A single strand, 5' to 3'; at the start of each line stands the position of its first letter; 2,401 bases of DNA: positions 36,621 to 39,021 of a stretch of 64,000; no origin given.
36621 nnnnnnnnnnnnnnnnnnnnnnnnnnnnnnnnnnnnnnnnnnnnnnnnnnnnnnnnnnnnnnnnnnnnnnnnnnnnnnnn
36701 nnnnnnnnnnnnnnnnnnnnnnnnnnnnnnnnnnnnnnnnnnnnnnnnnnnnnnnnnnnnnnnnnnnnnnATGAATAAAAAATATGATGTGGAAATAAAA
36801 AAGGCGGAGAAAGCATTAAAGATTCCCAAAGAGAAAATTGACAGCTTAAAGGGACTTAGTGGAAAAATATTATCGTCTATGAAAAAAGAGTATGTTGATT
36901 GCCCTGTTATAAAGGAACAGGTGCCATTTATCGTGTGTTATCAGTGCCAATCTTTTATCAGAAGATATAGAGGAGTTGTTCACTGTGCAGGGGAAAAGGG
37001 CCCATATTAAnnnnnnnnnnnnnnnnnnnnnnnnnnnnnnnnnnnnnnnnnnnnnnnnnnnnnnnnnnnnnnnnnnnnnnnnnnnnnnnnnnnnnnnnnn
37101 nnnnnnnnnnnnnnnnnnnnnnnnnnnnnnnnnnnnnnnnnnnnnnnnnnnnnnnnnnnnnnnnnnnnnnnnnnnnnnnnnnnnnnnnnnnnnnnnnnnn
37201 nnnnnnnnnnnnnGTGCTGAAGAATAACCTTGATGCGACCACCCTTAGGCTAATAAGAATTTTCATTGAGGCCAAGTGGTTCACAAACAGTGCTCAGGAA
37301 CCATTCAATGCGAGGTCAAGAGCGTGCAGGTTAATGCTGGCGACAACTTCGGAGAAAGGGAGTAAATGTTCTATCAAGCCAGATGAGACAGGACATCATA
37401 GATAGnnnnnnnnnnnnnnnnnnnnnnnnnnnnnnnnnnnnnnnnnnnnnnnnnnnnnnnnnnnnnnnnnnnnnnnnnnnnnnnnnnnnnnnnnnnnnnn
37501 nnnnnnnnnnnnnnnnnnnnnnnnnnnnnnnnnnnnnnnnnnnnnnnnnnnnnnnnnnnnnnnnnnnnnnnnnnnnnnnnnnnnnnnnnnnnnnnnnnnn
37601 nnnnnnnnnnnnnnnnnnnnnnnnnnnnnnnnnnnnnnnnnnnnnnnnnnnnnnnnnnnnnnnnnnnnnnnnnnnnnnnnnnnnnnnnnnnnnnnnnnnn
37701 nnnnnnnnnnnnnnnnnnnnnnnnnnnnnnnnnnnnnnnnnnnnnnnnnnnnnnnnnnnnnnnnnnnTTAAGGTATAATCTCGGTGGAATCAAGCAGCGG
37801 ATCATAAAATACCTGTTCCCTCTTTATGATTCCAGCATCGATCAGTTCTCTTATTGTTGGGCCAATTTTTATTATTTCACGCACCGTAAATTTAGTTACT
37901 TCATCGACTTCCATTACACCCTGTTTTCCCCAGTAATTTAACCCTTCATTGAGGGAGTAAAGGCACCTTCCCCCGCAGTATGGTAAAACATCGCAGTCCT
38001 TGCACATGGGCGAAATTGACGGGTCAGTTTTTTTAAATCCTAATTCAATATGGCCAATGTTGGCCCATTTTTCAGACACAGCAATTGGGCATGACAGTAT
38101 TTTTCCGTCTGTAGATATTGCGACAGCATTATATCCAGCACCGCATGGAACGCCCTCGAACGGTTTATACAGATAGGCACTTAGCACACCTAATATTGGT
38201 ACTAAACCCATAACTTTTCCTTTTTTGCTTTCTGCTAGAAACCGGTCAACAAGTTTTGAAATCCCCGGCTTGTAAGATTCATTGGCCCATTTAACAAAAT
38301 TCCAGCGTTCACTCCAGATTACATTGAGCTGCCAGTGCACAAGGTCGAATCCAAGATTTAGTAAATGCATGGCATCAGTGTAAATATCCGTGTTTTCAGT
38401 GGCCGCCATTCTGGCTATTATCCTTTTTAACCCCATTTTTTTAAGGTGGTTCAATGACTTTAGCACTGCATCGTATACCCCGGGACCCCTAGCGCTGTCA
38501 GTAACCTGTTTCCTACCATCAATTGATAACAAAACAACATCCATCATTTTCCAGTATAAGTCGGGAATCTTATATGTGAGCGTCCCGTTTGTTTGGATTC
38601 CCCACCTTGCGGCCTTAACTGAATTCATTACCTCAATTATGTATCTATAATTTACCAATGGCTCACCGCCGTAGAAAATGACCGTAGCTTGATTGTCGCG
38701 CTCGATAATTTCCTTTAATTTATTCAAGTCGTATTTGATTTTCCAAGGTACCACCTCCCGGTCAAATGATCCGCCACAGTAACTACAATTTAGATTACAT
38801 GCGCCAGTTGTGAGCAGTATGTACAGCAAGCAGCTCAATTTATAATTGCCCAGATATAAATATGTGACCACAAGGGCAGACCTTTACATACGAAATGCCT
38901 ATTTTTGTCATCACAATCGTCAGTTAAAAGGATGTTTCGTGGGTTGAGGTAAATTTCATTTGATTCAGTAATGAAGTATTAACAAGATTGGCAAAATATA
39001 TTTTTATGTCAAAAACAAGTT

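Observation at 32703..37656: ESCRT-III x2 / Vps4 / 4-Cys cassette with a divergent TrmB-like regulator and no CdvA, bracketed by direct tnpB-relic repeats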

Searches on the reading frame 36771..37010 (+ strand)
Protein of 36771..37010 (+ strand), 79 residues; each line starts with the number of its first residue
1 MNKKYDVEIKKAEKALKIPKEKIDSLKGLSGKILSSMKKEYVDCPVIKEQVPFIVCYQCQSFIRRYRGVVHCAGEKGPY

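Call 3: search_protein_families(library=pfam, proteins=[window:36771-37010:+], max_evalue=0.1)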
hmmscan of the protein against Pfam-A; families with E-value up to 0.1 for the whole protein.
window:36771-37010:+ (79 aa): 0 families

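Call 71: search_protein_families(library=pfam, proteins=[window:36771-37010:+], max_evalue=10)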
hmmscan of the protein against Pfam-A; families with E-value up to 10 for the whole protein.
window:36771-37010:+ (79 aa): 1 family
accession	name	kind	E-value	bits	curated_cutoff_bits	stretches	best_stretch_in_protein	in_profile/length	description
PF11331.13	Zn_ribbon_12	-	0.11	12.8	27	1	52-61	5-14/45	EDR4 zinc-ribbon domain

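Call 87: search_protein_families(library=ncbifam, proteins=[window:36771-37010:+], max_evalue=0.01)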
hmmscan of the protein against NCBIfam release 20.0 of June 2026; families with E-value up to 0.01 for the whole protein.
window:36771-37010:+ (79 aa): 0 families

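Call 99: search_protein_representatives(protein=window:36771-37010:+)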
Query: 79 residues. Proteins with E-value up to 0.001 (for the whole library): 63; up to 1e-10: 16; up to 1e-30: 0. The best 63 are listed.
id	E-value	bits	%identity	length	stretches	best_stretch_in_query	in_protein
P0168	7.9e-18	80.7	57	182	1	4-78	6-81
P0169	1.4e-17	79.9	52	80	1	4-74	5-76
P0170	3.7e-17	78.5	54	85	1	4-75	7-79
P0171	7.3e-17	77.6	48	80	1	3-77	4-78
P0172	3.2e-15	72.4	49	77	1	4-74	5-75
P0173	7.4e-15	71.2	49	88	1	3-78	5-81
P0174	8.2e-15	71.1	47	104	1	1-75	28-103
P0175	9.6e-15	70.9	49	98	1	3-74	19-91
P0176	1.3e-14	70.5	44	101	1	3-77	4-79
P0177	4.5e-14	68.7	49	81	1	3-74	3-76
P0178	4.8e-13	65.5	45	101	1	3-75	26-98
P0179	1.6e-12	63.8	49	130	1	3-74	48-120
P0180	3.5e-12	62.7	39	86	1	4-75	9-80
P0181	6.6e-12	61.8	47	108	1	3-74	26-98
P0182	1.3e-11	60.9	49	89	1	4-74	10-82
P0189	1.4e-09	54.4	43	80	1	2-73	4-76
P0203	7.1e-08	49.0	41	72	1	7-72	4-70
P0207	1.8e-07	47.7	42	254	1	3-77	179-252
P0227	6.6e-05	39.6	44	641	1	25-74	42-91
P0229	1.3e-04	38.7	44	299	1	30-74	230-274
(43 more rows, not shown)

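Call 101: search_protein_families(library=pfam, alignment_id=A8, max_evalue=0.01)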
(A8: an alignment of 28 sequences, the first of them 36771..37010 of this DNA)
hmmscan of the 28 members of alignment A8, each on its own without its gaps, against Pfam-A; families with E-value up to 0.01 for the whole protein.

A. member 1, window:36771-37010:+ (79 aa): 0 families

B. families by the number of members that match (of 28 scanned): 2 families
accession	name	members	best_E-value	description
PF00633.29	HHH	1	0.0064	Helix-hairpin-helix motif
PF02718.19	Herpes_UL31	1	0.0069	Herpesvirus UL31-like protein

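Call 102: list_cluster_members(proteins=[P0169, P0171, P0176, P0182, P0189, P0203, P0168, P0207, P0227, P0229])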
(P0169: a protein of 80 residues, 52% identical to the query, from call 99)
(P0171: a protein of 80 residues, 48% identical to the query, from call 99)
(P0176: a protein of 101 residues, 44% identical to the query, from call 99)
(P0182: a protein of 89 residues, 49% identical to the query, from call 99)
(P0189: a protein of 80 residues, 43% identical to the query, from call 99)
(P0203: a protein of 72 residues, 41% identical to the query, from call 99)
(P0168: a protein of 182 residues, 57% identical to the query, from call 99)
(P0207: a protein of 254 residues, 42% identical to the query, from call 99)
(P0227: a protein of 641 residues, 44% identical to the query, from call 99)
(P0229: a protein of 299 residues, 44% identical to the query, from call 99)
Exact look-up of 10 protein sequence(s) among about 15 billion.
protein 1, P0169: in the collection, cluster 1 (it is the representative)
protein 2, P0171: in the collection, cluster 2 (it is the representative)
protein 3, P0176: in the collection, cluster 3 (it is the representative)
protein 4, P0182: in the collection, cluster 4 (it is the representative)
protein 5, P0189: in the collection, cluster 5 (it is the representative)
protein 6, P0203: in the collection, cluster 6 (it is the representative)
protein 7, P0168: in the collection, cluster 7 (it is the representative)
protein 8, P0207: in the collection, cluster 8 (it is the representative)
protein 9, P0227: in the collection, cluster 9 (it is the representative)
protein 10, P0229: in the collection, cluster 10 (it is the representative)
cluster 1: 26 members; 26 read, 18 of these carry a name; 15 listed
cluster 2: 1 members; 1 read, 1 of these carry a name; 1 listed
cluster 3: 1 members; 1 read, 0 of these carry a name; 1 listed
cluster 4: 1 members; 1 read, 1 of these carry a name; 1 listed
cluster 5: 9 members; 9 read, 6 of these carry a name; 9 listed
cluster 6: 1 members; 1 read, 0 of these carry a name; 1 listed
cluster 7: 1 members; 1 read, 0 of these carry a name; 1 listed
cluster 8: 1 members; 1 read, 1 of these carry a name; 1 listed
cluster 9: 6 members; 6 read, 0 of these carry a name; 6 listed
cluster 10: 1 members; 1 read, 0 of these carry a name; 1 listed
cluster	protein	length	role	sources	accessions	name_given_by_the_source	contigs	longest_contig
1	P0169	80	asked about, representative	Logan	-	-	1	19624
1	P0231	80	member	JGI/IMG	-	hypothetical protein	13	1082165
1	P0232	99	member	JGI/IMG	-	type III secretory pathway component EscU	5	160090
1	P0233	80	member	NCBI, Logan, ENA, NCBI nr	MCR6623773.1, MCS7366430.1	MAG: hypothetical protein NDF52_00925 [archaeon YNP-WB-062] | hypothetical protein [Candidatus Culexarchaeum yellowstonense]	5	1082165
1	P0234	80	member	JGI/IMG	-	hypothetical protein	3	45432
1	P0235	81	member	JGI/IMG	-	hypothetical protein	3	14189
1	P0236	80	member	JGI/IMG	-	hypothetical protein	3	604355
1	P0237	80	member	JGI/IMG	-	hypothetical protein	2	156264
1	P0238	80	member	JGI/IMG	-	hypothetical protein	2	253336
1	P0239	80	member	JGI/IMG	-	hypothetical protein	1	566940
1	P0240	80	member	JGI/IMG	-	hypothetical protein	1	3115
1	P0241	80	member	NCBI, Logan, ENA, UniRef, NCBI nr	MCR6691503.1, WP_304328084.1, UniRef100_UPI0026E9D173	MAG: hypothetical protein MRT15_03860 [archaeon YNP-LCB-003-016] | hypothetical protein n=1 Tax=Candidatus Culexarchaeum yellowstonense TaxID=2928963 ... | hypothetical protein [Candidatus Culexarchaeum yellowstonense]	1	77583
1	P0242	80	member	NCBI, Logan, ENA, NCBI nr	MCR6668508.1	MAG: hypothetical protein NDF51_00715 [archaeon YNP-WB-040] | hypothetical protein [Candidatus Culexarchaeum yellowstonense]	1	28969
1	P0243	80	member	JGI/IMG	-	hypothetical protein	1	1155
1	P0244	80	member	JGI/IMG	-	hypothetical protein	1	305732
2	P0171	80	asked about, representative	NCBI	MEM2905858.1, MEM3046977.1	MAG: hypothetical protein QW057_07855 [Candidatus Bathyarchaeia archaeon]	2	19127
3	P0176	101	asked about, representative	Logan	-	-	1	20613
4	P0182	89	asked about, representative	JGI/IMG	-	hypothetical protein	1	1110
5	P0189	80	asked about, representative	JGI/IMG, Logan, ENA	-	hypothetical protein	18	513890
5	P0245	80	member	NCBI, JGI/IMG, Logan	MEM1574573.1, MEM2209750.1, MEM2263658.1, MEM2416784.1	MAG: hypothetical protein QXF09_06825 [Nitrososphaerota archaeon]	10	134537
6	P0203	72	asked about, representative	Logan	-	-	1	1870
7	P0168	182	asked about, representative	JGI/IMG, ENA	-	-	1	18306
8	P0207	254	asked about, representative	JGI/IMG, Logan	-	transcription initiation factor TFIID TATA-box-binding protein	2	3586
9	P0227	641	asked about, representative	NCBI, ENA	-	-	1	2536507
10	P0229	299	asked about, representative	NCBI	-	-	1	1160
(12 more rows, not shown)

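Call 103: find_encoding_contigs(protein=P0233, flank=6000, max_places=2)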
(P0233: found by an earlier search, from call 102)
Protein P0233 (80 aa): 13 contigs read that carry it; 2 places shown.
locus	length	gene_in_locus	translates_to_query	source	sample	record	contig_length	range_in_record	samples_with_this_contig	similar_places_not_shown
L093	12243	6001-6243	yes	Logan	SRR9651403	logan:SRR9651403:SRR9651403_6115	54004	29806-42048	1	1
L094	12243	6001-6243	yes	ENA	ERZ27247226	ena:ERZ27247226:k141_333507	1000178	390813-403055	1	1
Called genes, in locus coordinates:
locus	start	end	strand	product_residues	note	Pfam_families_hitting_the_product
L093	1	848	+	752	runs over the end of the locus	PF13597:NRDD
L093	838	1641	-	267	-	PF04055:Radical_SAM, PF13353:Fer4_12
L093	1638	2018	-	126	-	PF04126:Cyclophil_like (weak)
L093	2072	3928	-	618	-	PF00270:DEAD (faint), PF04851:ResIII (weak), PF06733:DEAD_2, PF13307:Helicase_C_2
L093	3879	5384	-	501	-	PF01935:DUF87, PF10412:TrwB_AAD_bind (faint), PF13401:AAA_22 (weak)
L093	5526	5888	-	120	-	-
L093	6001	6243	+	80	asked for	-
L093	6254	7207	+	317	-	PF01916:DS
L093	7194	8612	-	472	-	PF00133:tRNA-synt_1 (faint), PF01406:tRNA-synt_1e, PF01921:tRNA-synt_1f (faint), PF09334:tRNA-synt_1g, PF09190:DALR_2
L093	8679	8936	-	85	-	PF03297:Ribosomal_S25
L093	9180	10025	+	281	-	PF20539:DUF6754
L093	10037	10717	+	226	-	-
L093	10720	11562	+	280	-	-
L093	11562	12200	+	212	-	-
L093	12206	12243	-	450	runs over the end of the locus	PF08543:Phos_pyr_kin, PF00294:PfkB, PF10120:ThiN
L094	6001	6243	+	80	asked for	-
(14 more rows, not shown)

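Call 104: find_encoding_contigs(protein=P0171, flank=6000, max_places=2)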
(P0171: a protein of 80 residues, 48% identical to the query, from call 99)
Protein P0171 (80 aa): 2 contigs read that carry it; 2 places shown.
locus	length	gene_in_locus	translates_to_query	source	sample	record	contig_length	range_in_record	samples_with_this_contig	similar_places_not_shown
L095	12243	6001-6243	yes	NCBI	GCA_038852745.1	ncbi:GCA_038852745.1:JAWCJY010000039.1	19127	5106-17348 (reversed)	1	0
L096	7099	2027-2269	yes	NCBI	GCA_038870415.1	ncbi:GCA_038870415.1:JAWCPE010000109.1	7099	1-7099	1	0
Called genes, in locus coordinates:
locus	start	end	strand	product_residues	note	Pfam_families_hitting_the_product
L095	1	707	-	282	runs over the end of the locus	PF00248:Aldo_ket_red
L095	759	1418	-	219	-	PF02163:Peptidase_M50 (faint)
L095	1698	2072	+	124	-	PF01981:PTH2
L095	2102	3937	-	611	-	PF00111:Fer2, PF17650:RACo_linker, PF17651:Raco_middle, PF14574:RACo_C_ter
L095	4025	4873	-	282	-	PF00294:PfkB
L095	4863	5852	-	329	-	PF01916:DS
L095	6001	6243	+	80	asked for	-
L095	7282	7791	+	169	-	PF04229:GrpB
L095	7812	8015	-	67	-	-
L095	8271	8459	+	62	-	-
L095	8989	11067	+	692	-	PF04945:YHS, PF00122:E1-E2_ATPase, PF00702:Hydrolase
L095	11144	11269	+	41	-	-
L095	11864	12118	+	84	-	-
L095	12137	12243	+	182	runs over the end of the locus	PF00753:Lactamase_B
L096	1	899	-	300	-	PF00294:PfkB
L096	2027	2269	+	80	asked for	-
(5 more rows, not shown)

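Call 105: find_encoding_contigs(protein=P0245, flank=6000, max_places=2)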
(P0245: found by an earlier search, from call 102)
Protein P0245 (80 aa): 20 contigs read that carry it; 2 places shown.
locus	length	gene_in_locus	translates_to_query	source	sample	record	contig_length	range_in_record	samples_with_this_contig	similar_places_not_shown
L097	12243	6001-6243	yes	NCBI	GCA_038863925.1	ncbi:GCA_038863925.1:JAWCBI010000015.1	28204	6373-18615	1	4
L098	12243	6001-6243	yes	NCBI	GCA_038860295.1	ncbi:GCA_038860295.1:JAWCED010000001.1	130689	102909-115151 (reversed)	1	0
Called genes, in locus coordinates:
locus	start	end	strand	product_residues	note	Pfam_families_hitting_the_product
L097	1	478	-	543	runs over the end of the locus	PF00118:Cpn60_TCP1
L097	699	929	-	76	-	PF00125:Histone (weak), PF00808:CBFD_NFYB_HMF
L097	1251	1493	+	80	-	PF00833:Ribosomal_S17e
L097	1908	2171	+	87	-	-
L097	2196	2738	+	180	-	PF08617:CGI-121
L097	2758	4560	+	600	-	PF04068:Fer4_RLI, PF14697:Fer4_21 (weak), PF00037:Fer4 (weak), PF00005:ABC_tran, PF02463:SMC_N (faint), PF13304:AAA_21 (faint), PF00005:ABC_tran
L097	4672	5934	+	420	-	PF27218:MJ0043_C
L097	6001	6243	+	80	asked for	-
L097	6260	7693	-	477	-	PF00587:tRNA-synt_2b, PF03129:HGTP_anticodon, PF09180:ProRS-C_1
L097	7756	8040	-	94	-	PF01283:Ribosomal_S26e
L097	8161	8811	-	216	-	PF01066:CDP-OH_P_transf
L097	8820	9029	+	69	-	-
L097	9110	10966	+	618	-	PF08915:tRNA-Thr_ED, PF00587:tRNA-synt_2b, PF03129:HGTP_anticodon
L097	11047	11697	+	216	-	PF00753:Lactamase_B (weak), PF13483:Lactamase_B_3, PF23023:Anti-Pycsar_Apyc1 (faint), PF12706:Lactamase_B_2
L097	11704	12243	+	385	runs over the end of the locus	PF01926:MMR_HSR1, PF02421:FeoB_N, PF16897:MMR_HSR1_Xtn, PF02824:TGS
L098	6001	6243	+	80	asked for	-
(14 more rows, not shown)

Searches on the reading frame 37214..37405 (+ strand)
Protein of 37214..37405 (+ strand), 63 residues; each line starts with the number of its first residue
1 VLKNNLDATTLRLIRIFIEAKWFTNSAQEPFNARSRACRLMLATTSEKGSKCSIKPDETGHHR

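Call 71: search_protein_families(library=pfam, proteins=[window:37214-37405:+], max_evalue=10)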
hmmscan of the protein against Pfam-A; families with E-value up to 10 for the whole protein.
window:37214-37405:+ (63 aa): 1 family
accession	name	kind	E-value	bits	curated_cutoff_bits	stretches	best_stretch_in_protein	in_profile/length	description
PF10780.14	MRP_L53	-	0.021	15.3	25.3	1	30-55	3-32/53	39S ribosomal protein L53/MRP-L53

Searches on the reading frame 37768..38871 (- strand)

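Call 3: search_protein_families(library=pfam, proteins=[window:37768-38871:-], max_evalue=0.1)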
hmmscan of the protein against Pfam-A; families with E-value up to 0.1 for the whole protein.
window:37768-38871:- (367 aa): 2 families
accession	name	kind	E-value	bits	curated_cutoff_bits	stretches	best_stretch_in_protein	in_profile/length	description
PF04055.27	Radical_SAM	-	1.1e-15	58.7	29.5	1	21-153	3-146/166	Radical SAM superfamily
PF13353.11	Fer4_12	-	1.9e-05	25.4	22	1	22-120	12-116/137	4Fe-4S single cluster domain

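Call 87: search_protein_families(library=ncbifam, proteins=[window:37768-38871:-], max_evalue=0.01)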
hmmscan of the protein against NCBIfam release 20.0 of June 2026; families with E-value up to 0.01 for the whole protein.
window:37768-38871:- (367 aa): 72 families (the best 25 are shown)
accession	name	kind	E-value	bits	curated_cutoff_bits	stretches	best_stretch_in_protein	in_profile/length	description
TIGR04084.1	rSAM_AF0577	subfamily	3.6e-161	535.9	225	1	19-367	1-347/347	TIGR04084 family radical SAM/SPASM domain-containing protein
NF047865.1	rSAM_PapB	equivalog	2.3e-29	102.7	340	1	18-304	6-317/330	PapB family radical SAM/SPASM ranthipeptide maturase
NF040492.1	not_ScfB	exception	2.1e-20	73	855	1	22-303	102-415/450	ScfB-related radical SAM/SPASM orphan maturase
TIGR03974.1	rSAM_six_Cys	equivalog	2.1e-19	69.7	425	1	22-303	104-416/451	thioether cross-link-forming SCIFF peptide maturase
TIGR03906.1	quino_hemo_SAM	equivalog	1.5e-18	66.7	453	1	18-303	97-414/467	quinohemoprotein amine dehydrogenase maturation protein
TIGR04163.1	rSAM_cobopep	equivalog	4.3e-15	55.4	375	1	21-261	70-332/428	peptide-modifying radical SAM enzyme CbpB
TIGR04068.1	rSAM_ocin_clost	equivalog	8.4e-15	54.6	500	1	18-145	87-234/462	Cys-rich peptide radical SAM maturase CcpM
TIGR04064.1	rSAM_nif11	equivalog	4.1e-13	48.9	518.7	2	18-179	81-259/459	nif11-like peptide radical SAM maturase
NF038107.1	rSAM_NF038107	equivalog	7.3e-13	48.1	600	1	9-317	79-415/444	Cys-every-fifth radical SAM/SPASM peptide maturase CefB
TIGR04083.1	rSAM_pep_methan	hypoth_equivalog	7.4e-13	48.1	300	1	19-262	4-255/376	TIGR04083 family peptide-modifying radical SAM enzyme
NF041298.1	rSAM_mat_DynA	equivalog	4.4e-12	45.6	450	1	19-222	5-228/356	dynobactin maturation radical SAM/SPASM protein DynA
TIGR03978.1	rSAM_paired_1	equivalog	6.7e-12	44.9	370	1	15-259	83-354/466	His-Xaa-Ser system radical SAM maturase HxsB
TIGR04280.1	geopep_mat_rSAM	hypoth_equivalog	6.8e-12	45.1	400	1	15-142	84-229/428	geopeptide radical SAM maturase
NF045574.1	sacti_mat_StsB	exception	2.6e-11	43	625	1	19-168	101-253/466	StsB family radical SAM/SPASM domain sactipeptide maturase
TIGR04317.1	W_rSAM_matur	equivalog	4e-11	42.6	380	1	16-147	6-140/349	tungsten cofactor oxidoreductase radical SAM maturase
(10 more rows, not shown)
